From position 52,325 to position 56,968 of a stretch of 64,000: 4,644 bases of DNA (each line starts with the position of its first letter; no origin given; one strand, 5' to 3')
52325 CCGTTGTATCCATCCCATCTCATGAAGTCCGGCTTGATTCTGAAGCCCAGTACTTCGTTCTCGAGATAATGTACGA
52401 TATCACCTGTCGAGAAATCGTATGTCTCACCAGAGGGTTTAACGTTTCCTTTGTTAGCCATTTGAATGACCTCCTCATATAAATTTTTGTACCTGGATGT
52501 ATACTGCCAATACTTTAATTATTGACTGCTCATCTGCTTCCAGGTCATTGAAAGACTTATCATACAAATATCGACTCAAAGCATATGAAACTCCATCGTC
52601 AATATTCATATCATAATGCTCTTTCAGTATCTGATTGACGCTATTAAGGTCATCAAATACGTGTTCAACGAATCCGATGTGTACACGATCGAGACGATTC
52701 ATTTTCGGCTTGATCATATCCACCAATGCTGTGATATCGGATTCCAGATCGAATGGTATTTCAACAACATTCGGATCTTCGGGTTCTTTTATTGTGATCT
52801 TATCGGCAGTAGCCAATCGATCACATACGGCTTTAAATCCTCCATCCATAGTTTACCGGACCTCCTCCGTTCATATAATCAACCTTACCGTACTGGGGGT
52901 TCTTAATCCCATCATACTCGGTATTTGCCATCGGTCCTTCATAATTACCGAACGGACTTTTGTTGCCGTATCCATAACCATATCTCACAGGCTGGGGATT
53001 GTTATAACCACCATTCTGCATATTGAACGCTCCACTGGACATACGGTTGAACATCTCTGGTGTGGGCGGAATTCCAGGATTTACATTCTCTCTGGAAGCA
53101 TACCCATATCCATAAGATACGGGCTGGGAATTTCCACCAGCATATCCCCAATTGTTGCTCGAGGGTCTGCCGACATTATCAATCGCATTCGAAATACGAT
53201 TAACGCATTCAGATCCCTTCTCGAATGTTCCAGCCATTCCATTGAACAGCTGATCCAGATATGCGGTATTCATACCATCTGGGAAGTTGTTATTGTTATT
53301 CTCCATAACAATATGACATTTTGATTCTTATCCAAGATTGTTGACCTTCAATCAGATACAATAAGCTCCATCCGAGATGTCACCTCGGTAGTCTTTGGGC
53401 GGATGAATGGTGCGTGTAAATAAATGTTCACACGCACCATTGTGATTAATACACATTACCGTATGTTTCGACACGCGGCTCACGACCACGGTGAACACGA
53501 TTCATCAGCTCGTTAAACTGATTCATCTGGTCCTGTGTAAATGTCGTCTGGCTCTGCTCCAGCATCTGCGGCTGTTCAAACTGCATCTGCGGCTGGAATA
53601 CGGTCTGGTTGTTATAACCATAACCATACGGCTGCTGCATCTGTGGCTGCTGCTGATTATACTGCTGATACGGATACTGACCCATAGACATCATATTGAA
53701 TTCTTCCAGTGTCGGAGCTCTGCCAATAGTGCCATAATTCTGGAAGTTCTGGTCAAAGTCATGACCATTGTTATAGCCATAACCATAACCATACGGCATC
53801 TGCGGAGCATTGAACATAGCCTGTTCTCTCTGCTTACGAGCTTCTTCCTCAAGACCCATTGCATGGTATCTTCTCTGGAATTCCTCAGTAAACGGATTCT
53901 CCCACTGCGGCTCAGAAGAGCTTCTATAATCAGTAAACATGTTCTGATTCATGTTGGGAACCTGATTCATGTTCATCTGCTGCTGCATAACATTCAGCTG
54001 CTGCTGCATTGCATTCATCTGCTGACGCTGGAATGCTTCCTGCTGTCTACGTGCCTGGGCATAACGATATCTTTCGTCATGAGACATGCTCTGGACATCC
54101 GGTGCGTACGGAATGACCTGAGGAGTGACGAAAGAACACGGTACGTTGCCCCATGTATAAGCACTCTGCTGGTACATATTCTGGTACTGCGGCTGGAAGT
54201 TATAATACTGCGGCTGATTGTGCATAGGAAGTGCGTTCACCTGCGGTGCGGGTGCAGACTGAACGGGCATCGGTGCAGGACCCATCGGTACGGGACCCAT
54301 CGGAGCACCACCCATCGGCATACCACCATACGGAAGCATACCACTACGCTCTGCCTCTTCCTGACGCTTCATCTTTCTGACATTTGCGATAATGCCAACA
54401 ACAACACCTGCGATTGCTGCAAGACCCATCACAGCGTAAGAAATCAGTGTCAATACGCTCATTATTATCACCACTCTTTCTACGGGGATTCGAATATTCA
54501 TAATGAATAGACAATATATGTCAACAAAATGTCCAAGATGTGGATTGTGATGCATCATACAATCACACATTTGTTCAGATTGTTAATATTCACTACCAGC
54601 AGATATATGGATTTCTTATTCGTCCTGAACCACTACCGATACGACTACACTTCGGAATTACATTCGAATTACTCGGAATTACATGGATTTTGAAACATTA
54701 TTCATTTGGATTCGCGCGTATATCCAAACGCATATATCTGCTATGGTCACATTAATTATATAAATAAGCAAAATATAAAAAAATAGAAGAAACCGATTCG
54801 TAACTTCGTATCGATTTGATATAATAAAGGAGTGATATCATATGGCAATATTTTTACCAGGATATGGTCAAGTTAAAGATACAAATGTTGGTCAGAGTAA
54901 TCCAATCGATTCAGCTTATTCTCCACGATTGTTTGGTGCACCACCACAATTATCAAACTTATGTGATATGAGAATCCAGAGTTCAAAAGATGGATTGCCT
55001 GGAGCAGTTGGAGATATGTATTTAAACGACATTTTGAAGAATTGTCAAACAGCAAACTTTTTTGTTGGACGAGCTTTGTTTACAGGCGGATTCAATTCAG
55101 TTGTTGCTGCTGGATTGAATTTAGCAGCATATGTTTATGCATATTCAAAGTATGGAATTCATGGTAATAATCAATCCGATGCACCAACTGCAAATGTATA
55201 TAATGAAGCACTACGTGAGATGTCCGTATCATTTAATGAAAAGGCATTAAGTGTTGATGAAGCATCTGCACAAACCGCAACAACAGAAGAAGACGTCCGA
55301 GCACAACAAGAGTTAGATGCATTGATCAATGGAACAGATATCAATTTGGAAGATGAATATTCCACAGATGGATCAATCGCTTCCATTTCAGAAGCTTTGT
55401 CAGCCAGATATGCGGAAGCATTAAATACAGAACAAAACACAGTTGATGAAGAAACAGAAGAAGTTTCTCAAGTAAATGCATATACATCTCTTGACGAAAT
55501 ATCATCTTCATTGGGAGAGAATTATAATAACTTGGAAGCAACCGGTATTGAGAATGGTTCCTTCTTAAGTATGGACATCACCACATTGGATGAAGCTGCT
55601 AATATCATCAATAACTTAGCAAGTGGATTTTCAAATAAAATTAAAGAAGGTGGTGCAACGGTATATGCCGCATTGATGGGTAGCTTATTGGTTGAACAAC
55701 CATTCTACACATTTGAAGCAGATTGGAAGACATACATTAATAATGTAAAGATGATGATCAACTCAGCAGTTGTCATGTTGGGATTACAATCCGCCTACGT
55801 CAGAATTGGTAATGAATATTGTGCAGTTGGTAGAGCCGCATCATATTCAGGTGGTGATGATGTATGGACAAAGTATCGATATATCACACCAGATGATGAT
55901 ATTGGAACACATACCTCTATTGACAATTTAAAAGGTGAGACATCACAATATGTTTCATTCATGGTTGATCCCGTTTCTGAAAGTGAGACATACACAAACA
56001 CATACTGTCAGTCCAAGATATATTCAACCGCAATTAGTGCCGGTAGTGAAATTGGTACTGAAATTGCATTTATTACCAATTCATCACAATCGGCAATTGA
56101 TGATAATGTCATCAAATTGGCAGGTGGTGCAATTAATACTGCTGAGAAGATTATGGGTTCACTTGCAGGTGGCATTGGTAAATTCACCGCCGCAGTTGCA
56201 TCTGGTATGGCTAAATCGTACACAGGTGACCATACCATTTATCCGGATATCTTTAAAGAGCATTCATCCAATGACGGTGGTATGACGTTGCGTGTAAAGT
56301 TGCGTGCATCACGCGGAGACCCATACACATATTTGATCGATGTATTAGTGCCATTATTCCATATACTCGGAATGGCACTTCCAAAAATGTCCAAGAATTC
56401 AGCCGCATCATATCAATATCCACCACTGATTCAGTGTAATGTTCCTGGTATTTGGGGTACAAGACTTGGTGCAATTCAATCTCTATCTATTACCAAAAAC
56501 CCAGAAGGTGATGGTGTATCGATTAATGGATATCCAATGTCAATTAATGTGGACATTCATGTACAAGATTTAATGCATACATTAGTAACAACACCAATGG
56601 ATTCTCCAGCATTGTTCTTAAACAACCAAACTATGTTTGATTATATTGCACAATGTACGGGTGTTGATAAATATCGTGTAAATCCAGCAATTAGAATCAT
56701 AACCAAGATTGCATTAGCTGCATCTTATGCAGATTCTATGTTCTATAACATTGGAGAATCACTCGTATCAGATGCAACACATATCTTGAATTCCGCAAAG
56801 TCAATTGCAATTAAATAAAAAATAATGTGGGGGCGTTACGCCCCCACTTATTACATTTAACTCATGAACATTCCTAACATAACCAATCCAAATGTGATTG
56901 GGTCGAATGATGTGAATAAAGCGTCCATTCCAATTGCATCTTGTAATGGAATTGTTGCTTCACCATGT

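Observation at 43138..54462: Candidate phage condensate/compartment system: three prion-like proteins sharing a short motif, with kinase, chaperonin and helicases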

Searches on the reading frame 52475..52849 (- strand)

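Call 5: search_protein_families(library=phrogs, proteins=[window:52475-52849:-], max_evalue=0.01)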
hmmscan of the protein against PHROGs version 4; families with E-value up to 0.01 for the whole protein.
window:52475-52849:- (124 aa): 1 family
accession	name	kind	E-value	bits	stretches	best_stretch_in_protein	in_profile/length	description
phrog_38478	-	unknown function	0.0044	17.6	1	53-103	72-121/165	-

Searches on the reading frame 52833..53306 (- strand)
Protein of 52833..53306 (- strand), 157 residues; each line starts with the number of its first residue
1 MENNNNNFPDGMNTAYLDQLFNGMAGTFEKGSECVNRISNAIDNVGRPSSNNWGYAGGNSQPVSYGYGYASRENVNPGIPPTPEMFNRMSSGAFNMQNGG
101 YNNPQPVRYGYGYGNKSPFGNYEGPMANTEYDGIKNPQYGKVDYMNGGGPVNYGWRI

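Call 4: search_protein_families(library=pfam, proteins=[window:52833-53306:-], max_evalue=0.01)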
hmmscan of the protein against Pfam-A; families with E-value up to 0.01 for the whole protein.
window:52833-53306:- (157 aa): 0 families

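Call 5: search_protein_families(library=phrogs, proteins=[window:52833-53306:-], max_evalue=0.01)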
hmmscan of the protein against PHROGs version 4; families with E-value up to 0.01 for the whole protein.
window:52833-53306:- (157 aa): 0 families

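Call 65: find_homologous_proteins(query=A9, max_evalue=0.001)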
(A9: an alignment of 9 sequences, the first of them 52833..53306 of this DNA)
Query A9 (9 sequences) (157 aa, profile of the alignment): 16 proteins with E <= 0.001 among 519 candidates. Only proteins of 67 to 275 residues were searched: fused or split forms outside these lengths cannot appear, so this answer is no evidence that the protein stands alone or is whole; lengths 'longer' or 'shorter' looks for them.
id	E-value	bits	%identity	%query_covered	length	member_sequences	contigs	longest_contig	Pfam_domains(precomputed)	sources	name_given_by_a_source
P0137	1.8e-35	140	36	48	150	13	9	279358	-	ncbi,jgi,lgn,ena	-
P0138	1.7e-33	134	27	60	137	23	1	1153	-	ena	-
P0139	3.6e-27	114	31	34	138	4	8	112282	-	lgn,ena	-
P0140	1.6e-25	108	42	30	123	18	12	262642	-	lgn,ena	-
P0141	1.2e-24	105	-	-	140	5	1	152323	-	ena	-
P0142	3.5e-24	104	100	7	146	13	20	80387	-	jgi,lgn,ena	jgi:hypothetical protein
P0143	1.2e-22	99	36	22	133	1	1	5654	-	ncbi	-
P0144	2.4e-20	92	45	13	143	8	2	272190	-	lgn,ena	-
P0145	4.6e-20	91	-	-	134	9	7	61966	-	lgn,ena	-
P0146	3.0e-19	88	52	17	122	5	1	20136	-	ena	-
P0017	7.4e-19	87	94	100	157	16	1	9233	-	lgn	-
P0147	6.2e-15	74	32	47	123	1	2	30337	-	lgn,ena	-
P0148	3.7e-12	65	46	15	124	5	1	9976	-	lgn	-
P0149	3.0e-7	49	35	36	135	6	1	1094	-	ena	-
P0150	3.7e-7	49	30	80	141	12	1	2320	-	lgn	-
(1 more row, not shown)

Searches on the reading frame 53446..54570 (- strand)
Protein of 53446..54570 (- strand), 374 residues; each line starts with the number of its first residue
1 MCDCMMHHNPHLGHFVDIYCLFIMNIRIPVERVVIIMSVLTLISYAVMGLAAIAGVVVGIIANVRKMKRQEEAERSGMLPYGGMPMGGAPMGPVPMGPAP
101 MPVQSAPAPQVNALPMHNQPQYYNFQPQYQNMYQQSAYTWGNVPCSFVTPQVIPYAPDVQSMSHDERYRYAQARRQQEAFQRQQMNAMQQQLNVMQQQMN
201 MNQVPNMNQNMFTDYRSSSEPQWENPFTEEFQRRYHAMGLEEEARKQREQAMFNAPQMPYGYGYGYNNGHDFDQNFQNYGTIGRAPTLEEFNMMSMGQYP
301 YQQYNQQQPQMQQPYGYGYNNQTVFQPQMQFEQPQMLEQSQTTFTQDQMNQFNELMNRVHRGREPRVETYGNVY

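Call 4: search_protein_families(library=pfam, proteins=[window:53446-54570:-], max_evalue=0.01)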
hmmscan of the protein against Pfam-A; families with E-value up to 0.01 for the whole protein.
window:53446-54570:- (374 aa): 0 families

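Call 5: search_protein_families(library=phrogs, proteins=[window:53446-54570:-], max_evalue=0.01)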
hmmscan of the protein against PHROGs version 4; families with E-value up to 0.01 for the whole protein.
window:53446-54570:- (374 aa): 0 families

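Call 12: find_related_loci(query=window:53446-54462:-, collection=viral_contigs, flank=8000)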
Query window:53446-54462:- (338 aa) in viral_contigs; peptide patterns used: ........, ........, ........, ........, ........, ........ (x = any residue, [..] = any of these).
2 stretches matched a pattern, but none encodes a relative of the query by tblastn (E <= 1e-3).

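Call 79: find_homologous_proteins(query=A10, max_evalue=0.001)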
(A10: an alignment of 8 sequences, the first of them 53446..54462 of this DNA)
Query A10 (8 sequences) (338 aa, profile of the alignment): 11 proteins with E <= 0.001 among 8000 candidates. Only proteins of 83 to 970 residues were searched: fused or split forms outside these lengths cannot appear, so this answer is no evidence that the protein stands alone or is whole; lengths 'longer' or 'shorter' looks for them.
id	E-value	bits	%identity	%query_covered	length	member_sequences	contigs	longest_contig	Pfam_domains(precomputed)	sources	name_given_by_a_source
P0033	6.0e-49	185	97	100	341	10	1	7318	-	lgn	-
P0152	2.1e-46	177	88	100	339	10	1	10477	-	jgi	jgi:hypothetical protein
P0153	3.3e-42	163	87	99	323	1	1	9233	-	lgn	-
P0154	2.6e-41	160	89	100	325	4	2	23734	-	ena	-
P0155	3.3e-16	78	-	-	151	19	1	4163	-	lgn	-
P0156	5.8e-13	68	-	-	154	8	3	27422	-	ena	-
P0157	2.0e-10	59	79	50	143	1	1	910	-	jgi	jgi:hypothetical protein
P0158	1.6e-9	56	33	11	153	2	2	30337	-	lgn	-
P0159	3.4e-7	49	-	-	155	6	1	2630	-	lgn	-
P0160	5.1e-7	48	75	2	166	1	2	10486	-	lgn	-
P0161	2.1e-5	43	88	2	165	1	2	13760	-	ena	-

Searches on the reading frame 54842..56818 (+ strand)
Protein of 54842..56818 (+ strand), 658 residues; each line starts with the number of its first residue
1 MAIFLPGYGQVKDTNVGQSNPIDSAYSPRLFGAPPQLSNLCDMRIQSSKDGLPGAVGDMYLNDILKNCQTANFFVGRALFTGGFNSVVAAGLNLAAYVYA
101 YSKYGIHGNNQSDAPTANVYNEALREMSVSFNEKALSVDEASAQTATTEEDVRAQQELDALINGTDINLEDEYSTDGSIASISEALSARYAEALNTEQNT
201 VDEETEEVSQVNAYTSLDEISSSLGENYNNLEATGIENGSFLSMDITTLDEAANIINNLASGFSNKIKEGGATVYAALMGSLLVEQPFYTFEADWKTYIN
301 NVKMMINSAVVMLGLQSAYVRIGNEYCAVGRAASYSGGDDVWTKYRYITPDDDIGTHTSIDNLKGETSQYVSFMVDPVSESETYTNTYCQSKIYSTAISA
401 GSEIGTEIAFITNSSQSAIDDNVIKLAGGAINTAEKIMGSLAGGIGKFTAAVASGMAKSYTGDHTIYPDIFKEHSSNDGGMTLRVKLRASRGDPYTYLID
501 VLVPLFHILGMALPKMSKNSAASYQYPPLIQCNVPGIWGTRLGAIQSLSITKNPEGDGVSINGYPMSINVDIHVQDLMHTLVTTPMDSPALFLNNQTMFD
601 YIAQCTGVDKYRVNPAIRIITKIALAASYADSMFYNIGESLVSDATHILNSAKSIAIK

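Call 33: search_protein_families(library=pfam, proteins=[window:54842-56818:+], max_evalue=0.01)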
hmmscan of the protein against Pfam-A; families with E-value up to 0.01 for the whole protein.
window:54842-56818:+ (658 aa): 0 families

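Call 86: search_protein_families(library=phrogs, proteins=[window:54842-56818:+], max_evalue=0.001)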
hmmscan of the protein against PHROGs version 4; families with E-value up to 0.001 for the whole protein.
window:54842-56818:+ (658 aa): 2 families
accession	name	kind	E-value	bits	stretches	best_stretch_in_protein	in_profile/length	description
phrog_20401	-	head and packaging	8.6e-20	71.8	1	378-619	211-440/473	virion structural protein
phrog_3181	-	unknown function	5.9e-16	59.1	1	368-609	410-649/703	-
